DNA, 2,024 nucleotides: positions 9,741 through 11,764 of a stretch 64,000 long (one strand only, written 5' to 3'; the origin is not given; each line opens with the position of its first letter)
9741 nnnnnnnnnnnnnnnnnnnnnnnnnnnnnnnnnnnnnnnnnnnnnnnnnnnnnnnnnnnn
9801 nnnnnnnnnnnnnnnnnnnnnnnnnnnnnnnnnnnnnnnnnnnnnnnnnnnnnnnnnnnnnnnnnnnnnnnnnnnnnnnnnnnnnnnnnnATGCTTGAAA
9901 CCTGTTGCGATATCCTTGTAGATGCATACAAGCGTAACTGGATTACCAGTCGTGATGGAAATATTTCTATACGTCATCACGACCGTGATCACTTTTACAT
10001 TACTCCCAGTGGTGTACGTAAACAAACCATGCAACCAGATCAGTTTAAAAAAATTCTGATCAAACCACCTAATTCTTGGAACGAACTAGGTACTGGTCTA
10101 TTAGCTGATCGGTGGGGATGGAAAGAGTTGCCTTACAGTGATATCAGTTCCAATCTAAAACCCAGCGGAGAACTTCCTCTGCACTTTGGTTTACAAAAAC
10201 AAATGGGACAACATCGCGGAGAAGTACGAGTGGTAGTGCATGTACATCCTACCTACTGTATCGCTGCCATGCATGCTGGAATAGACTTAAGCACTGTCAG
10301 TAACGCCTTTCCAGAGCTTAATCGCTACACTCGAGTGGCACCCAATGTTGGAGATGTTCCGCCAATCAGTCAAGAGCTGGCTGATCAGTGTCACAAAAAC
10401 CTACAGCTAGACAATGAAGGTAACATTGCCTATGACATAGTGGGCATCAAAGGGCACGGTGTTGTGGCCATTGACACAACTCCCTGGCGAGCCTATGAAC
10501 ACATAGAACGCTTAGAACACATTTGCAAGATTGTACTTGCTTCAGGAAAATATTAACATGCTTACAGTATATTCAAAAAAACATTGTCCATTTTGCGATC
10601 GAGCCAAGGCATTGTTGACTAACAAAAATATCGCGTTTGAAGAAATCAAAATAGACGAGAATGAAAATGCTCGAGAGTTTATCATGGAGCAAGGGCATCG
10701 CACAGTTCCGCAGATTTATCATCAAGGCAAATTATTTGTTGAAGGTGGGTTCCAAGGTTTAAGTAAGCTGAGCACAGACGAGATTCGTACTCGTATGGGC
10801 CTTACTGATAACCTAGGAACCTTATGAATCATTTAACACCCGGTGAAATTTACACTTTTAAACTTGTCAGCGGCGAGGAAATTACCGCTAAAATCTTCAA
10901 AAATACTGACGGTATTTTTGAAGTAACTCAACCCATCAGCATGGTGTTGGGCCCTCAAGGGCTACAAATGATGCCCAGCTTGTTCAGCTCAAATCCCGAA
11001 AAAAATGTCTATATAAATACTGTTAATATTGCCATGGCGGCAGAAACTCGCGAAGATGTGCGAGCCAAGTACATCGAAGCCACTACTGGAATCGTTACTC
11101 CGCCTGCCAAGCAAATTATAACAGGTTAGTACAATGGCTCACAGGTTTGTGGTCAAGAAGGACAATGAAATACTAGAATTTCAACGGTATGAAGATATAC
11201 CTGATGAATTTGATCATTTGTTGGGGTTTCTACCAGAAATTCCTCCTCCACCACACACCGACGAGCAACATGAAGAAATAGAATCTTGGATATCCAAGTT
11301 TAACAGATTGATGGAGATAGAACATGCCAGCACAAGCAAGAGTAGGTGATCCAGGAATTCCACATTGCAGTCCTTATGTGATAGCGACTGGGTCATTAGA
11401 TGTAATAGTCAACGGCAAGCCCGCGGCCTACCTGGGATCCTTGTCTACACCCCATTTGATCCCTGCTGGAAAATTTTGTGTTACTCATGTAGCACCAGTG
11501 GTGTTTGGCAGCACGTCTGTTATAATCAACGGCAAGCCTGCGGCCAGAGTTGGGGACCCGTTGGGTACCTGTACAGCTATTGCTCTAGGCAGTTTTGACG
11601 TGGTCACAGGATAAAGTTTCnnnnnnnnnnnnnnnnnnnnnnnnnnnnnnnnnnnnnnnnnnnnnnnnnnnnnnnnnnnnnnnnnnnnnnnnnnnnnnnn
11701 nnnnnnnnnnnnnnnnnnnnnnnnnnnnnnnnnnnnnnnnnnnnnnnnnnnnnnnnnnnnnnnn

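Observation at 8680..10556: Isocitrate lyase plus class II aldolase-like protein as auxiliary metabolic genes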

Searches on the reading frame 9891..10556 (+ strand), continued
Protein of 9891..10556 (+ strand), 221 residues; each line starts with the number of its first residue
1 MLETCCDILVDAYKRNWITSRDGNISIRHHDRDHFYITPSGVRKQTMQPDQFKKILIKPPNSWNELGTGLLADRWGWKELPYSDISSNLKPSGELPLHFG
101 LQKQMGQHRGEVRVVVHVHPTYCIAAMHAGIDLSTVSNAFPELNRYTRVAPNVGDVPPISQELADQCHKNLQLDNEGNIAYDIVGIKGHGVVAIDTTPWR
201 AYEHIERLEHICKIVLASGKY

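Call 44: fold_search(model_id=the predicted structure, library=pdb)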
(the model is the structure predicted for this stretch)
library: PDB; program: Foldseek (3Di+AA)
matches with E <= 10: 391; with E <= 0.001: 83
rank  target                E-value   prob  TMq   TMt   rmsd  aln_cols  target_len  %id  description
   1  2flf_C                1.8e-10  1.00  0.64  0.74   4.5       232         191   17  Crystal structure of l-fuculose-1-phosphate aldolase from Thermus Thermophilus HB8 (released 2007-01-09)
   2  6vop                  2.1e-10  1.00  0.74  0.79   2.6       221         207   20  Crystal structure of YgbL, a putative aldolase/epimerase/decarboxylase from Escherichia coli (released 2020-02-19)
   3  2flf_F                2.3e-10  1.00  0.70  0.80   2.9       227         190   18  Crystal structure of l-fuculose-1-phosphate aldolase from Thermus Thermophilus HB8 (released 2007-01-09)
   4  6btd                  2.5e-10  1.00  0.69  0.75   3.4       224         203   18  Crystal structure of deoxyribose-phosphate aldolase from Bacillus Thuringiensis involved in dispatching the ubiquitous r (released 2018-07-04)
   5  6voq                  2.6e-10  1.00  0.73  0.77   2.9       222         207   18  Crystal structure of YgbL, a putative aldolase/epimerase/decarboxylase from Klebsiella pneumoniae (released 2020-02-19)
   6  6btg                  3.4e-10  1.00  0.70  0.75   2.8       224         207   17  Crystal structure of deoxyribose-phosphate aldolase bound with DHAP from Bacillus Thuringiensis (released 2018-07-04)
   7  2v9o_E                3.6e-10  1.00  0.69  0.57   5.0       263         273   14  L-RHAMNULOSE-1-PHOSPHATE ALDOLASE FROM ESCHERICHIA COLI (MUTANT A87M- T109F-E192A) (released 2008-01-22)
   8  2v9m_A                7.0e-10  1.00  0.68  0.56   4.9       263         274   15  L-RHAMNULOSE-1-PHOSPHATE ALDOLASE FROM ESCHERICHIA COLI (MUTANT A87M- T109F-E192A) (released 2008-01-15)
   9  1pvt                  7.9e-10  1.00  0.71  0.68   4.7       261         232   18  Crystal structure of sugar-phosphate aldolase from Thermotoga maritima (released 2003-09-23)
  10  4c24                  1.1e-09  1.00  0.72  0.75   2.8       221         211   15  L-fuculose 1-phosphate aldolase (released 2013-12-11)
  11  2opi_B                1.1e-09  1.00  0.69  0.72   3.0       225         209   19  Crystal Structure of L-fuculose-1-phosphate aldolase from Bacteroides thetaiotaomicron (released 2007-02-27)
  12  2flf_B                1.3e-09  1.00  0.62  0.71   4.4       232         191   20  Crystal structure of l-fuculose-1-phosphate aldolase from Thermus Thermophilus HB8 (released 2007-01-09)
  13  2opi_A                1.4e-09  1.00  0.67  0.72   3.0       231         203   17  Crystal Structure of L-fuculose-1-phosphate aldolase from Bacteroides thetaiotaomicron (released 2007-02-27)
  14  2uyu_A                1.4e-09  1.00  0.67  0.55   4.4       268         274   14  L-RHAMNULOSE-1-PHOSPHATE ALDOLASE FROM ESCHERICHIA COLI (MUTANT A88F- E192A) (released 2008-01-15)
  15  4c25                  1.5e-09  1.00  0.72  0.75   2.8       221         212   15  L-fuculose 1-phosphate aldolase (released 2013-12-18)
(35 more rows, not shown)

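Call 65: search_protein_families(library=pfam, proteins=[L118:1514-1840:+, L128:2595-3053:+, L111:1101-1493:+, L126:6049-6651:+, L141:4496-4960:+, L157:8561-9481:+, L126:12232-12507:+], max_evalue=0.001)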
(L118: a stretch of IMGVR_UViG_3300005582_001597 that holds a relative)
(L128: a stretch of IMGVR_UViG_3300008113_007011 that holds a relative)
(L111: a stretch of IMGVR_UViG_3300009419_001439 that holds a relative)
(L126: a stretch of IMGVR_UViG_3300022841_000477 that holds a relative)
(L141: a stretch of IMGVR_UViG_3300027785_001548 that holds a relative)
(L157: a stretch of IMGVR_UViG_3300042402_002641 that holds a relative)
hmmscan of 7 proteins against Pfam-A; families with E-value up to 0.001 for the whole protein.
L118:1514-1840:+ (108 aa): 1 family
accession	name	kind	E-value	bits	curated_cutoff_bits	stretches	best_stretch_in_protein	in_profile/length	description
PF01521.26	Fe-S_biosyn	-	8e-14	52.2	26.3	1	2-104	3-110/110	Iron-sulphur cluster biosynthesis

L128:2595-3053:+ (152 aa): 1 family
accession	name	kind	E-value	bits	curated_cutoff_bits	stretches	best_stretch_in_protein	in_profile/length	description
PF14083.11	PGDYG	-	2.9e-09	37.6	27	1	52-144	1-101/102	PGDYG protein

L111:1101-1493:+ (130 aa): 1 family
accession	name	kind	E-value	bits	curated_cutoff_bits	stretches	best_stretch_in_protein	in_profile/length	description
PF01592.21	NifU_N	-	7.2e-55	185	22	1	2-126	1-124/127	NifU-like N terminal domain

L126:6049-6651:+ (200 aa): 2 families
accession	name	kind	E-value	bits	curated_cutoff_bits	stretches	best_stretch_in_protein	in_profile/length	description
PF02777.23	Sod_Fe_C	-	1.2e-20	73.9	20.9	1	107-192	7-100/102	Iron/manganese superoxide dismutases, C-terminal domain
PF00081.27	Sod_Fe_N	-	3.4e-08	34.3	27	1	36-71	6-41/82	Iron/manganese superoxide dismutases, alpha-hairpin domain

L141:4496-4960:+ (154 aa): 0 families

L157:8561-9481:+ (306 aa): 1 family
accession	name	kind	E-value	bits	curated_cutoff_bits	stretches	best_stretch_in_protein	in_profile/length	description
PF04280.21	Tim44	-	1.6e-16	61.2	29.6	1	178-303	6-146/147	Tim44-like domain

L126:12232-12507:+ (91 aa): 0 families

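Call 67: search_protein_families(library=ncbifam, alignment_id=A1, max_evalue=0.00001)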
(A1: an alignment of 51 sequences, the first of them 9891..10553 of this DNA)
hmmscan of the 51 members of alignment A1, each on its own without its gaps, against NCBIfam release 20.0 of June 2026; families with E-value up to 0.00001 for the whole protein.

A. member 1, window:9891-10553:+ (221 aa): 14 families
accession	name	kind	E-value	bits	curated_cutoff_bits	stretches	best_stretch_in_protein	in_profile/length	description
TIGR03328.1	salvage_mtnB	equivalog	6.1e-13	48.7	137.05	1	8-52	4-47/194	methylthioribulose 1-phosphate dehydratase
NF006208.0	PRK08333.1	equivalog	1.5e-10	41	267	1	86-214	64-179/189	aldolase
NF040649.1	FucA_Meth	equivalog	2e-10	40.9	250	0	90-215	64-173/179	L-fuculose phosphate aldolase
NF006413.0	PRK08660.1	equivalog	5.7e-10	39.3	203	1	109-216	79-175/184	aldolase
NF002963.0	PRK03634.1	equivalog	4.1e-09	35.9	170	1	86-216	109-239/274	rhamnulose-1-phosphate aldolase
NF004979.0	PRK06357.1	equivalog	7.2e-09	35.3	216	1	97-214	82-194/221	hypothetical protein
NF005123.0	PRK06557.1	subfamily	5.2e-08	32.8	251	1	13-131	24-115/223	L-ribulose-5-phosphate 4-epimerase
NF043034.1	OxoTetrPhDc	equivalog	1.1e-07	31.9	250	0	89-217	68-187/205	3-oxo-tetronate 4-phosphate decarboxylase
NF053831.1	RU1PAldHalo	equivalog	4.9e-07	29.4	300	0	86-218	63-182/208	ribulose-1-phosphate aldolase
NF006672.0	PRK09220.1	equivalog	5.7e-07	29.1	226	0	13-55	23-64/209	methylthioribulose 1-phosphate dehydratase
NF006047.0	PRK08193.1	subfamily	7e-07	29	257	0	13-52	17-56/231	L-ribulose-5-phosphate 4-epimerase AraD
NF005244.0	PRK06754.1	equivalog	8.8e-07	28.3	281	0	7-52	13-59/214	methylthioribulose 1-phosphate dehydratase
NF005302.0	PRK06833.1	equivalog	2.7e-06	27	264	0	85-216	67-184/214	L-fuculose-phosphate aldolase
NF053537.1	DhpthDcsPhtC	equivalog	4.3e-06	26.3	200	0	86-215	69-190/232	3,4-dihydroxyphthalate decarboxylase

B. families by the number of members that match (of 51 scanned): 33 families (the first 25 are shown)
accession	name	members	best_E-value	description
TIGR03328.1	salvage_mtnB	51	1.1e-23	methylthioribulose 1-phosphate dehydratase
NF006413.0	PRK08660.1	48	1.1e-27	aldolase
NF043034.1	OxoTetrPhDc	46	1.9e-37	3-oxo-tetronate 4-phosphate decarboxylase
NF040649.1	FucA_Meth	46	4.8e-33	L-fuculose phosphate aldolase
NF006672.0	PRK09220.1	45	5.1e-23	methylthioribulose 1-phosphate dehydratase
NF006208.0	PRK08333.1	44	1.1e-33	aldolase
NF053831.1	RU1PAldHalo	44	6.3e-30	ribulose-1-phosphate aldolase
NF002963.0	PRK03634.1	43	1.9e-17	rhamnulose-1-phosphate aldolase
NF005123.0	PRK06557.1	36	1.4e-32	L-ribulose-5-phosphate 4-epimerase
NF005244.0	PRK06754.1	35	5.7e-15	methylthioribulose 1-phosphate dehydratase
NF005302.0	PRK06833.1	34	1e-32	L-fuculose-phosphate aldolase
NF004979.0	PRK06357.1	30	2e-25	hypothetical protein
NF053537.1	DhpthDcsPhtC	30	1.9e-18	3,4-dihydroxyphthalate decarboxylase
NF006047.0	PRK08193.1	22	9.6e-16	L-ribulose-5-phosphate 4-epimerase AraD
NF005984.0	PRK08087.1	18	1e-30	L-fuculose-phosphate aldolase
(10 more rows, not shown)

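Call 79: list_cluster_members(proteins=[P0129, P0139, P0145, P0151, P0047, P0056, P0070])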
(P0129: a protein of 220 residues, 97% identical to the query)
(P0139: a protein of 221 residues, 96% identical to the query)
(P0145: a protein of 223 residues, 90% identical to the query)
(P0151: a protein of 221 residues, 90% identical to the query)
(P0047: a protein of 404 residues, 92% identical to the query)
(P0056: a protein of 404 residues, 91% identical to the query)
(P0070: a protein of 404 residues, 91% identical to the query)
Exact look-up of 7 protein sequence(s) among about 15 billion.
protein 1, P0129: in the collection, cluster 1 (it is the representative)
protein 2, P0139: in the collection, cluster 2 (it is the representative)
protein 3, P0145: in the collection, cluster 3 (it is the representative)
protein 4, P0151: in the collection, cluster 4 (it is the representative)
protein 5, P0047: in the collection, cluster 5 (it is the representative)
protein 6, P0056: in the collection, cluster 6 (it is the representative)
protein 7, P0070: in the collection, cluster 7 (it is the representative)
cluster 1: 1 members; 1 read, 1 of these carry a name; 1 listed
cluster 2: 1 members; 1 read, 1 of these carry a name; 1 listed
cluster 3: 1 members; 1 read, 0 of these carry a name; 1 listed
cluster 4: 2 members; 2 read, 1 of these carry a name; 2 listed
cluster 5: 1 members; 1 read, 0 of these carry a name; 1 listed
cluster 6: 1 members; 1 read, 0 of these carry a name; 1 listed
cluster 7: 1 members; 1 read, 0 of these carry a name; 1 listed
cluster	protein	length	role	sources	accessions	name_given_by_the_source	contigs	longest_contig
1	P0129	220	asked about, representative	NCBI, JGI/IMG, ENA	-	L-fuculose-phosphate aldolase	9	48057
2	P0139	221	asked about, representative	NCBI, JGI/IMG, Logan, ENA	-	ribulose-5-phosphate 4-epimerase/fuculose-1-phosphate aldolase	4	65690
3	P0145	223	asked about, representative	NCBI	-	-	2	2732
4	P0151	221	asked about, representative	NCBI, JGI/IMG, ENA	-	ribulose-5-phosphate 4-epimerase/fuculose-1-phosphate aldolase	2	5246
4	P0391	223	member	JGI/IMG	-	-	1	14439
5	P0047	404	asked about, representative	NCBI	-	-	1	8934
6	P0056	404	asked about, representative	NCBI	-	-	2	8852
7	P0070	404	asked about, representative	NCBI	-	-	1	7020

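Call 80: search_solved_structures(query=A1, max_evalue=0.001, show_alignments=2)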
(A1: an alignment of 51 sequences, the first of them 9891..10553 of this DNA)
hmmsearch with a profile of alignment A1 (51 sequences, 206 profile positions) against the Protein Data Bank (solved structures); distinct sequences matched with E-value up to 0.001: 49.
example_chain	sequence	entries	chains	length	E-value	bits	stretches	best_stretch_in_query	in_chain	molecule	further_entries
2irp_A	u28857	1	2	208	8e-25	91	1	4-198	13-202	Putative aldolase class 2 protein aq_1979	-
4c25_A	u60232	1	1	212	2.2e-22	83.1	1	3-202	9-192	L-FUCULOSE PHOSPHATE ALDOLASE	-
4c24_A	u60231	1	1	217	2.4e-22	82.9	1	3-202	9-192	L-FUCULOSE PHOSPHATE ALDOLASE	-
6btd_A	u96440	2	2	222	3e-21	79.3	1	2-202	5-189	Fuculose phosphate aldolase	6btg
1pvt_A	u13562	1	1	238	5.7e-21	78.4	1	35-199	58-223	sugar-phosphate aldolase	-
4m6r_A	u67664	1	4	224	5.9e-19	71.8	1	6-201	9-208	Methylthioribulose-1-phosphate dehydratase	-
1dzw_P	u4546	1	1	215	8.9e-19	71.3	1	5-199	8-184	L-fuculose phosphate aldolase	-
1dzx_P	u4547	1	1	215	5e-18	68.8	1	5-199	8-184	L-fuculose phosphate aldolase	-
1fua_A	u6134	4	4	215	5.1e-18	68.8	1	5-199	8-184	L-FUCULOSE-1-PHOSPHATE ALDOLASE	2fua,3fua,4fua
1dzy_P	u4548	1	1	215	5.1e-18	68.8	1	5-199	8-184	L-FUCULOSE-1-PHOSPHATE ALDOLASE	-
1dzu_P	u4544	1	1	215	6.7e-18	68.4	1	5-199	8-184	L-fuculose phosphate aldolase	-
1dzz_P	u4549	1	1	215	7.5e-18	68.2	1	5-199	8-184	L-fuculose phosphate aldolase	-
1dzv_P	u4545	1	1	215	7.5e-18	68.2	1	5-199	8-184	L-fuculose phosphate aldolase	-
7x78_A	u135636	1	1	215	1.2e-17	67.6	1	5-199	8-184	L-fuculose phosphate aldolase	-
1e4c_P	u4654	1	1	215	4e-17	65.9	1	5-199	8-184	L-FUCULOSE 1-PHOSPHATE ALDOLASE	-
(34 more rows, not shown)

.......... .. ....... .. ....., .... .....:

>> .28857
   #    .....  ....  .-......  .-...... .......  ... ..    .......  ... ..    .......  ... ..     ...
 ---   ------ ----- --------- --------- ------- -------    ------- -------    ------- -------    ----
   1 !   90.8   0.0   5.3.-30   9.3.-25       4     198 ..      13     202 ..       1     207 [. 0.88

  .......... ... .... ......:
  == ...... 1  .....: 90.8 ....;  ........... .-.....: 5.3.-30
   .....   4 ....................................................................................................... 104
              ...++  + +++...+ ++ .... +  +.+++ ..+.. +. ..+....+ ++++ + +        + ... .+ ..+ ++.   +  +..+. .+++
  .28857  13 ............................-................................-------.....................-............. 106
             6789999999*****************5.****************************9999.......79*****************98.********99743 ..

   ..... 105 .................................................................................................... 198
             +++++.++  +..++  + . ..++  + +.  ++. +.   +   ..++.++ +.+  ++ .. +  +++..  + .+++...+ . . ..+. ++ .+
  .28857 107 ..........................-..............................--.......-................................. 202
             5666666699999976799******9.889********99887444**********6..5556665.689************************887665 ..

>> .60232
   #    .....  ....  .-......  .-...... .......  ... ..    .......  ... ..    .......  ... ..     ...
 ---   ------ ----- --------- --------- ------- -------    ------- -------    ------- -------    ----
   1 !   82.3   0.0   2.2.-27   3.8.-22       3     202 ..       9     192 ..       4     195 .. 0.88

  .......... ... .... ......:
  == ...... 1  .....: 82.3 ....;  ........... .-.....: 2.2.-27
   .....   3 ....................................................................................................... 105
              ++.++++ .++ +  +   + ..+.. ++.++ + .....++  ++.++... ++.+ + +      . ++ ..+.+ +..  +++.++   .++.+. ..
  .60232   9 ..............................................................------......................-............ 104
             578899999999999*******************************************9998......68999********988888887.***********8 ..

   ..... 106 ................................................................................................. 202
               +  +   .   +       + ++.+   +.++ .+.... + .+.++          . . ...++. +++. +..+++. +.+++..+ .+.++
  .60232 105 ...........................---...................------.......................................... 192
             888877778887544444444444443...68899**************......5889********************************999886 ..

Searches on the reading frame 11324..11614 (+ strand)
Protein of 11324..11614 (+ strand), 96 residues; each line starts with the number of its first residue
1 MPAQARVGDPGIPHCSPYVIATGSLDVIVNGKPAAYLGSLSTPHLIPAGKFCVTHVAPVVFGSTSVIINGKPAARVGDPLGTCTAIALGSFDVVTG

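Call 3: search_protein_families(library=pfam, proteins=[window:11324-11614:+], max_evalue=0.01)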
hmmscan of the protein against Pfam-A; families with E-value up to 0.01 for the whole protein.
window:11324-11614:+ (96 aa): 2 families
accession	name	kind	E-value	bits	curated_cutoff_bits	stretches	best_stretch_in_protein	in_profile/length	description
PF05488.18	PAAR_motif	-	8.8e-14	51.9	27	2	54-92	6-47/70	PAAR motif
PF13665.11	Tox-PAAR-like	-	0.0044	17.6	31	0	55-81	74-100/108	Toxin PAAR-like domain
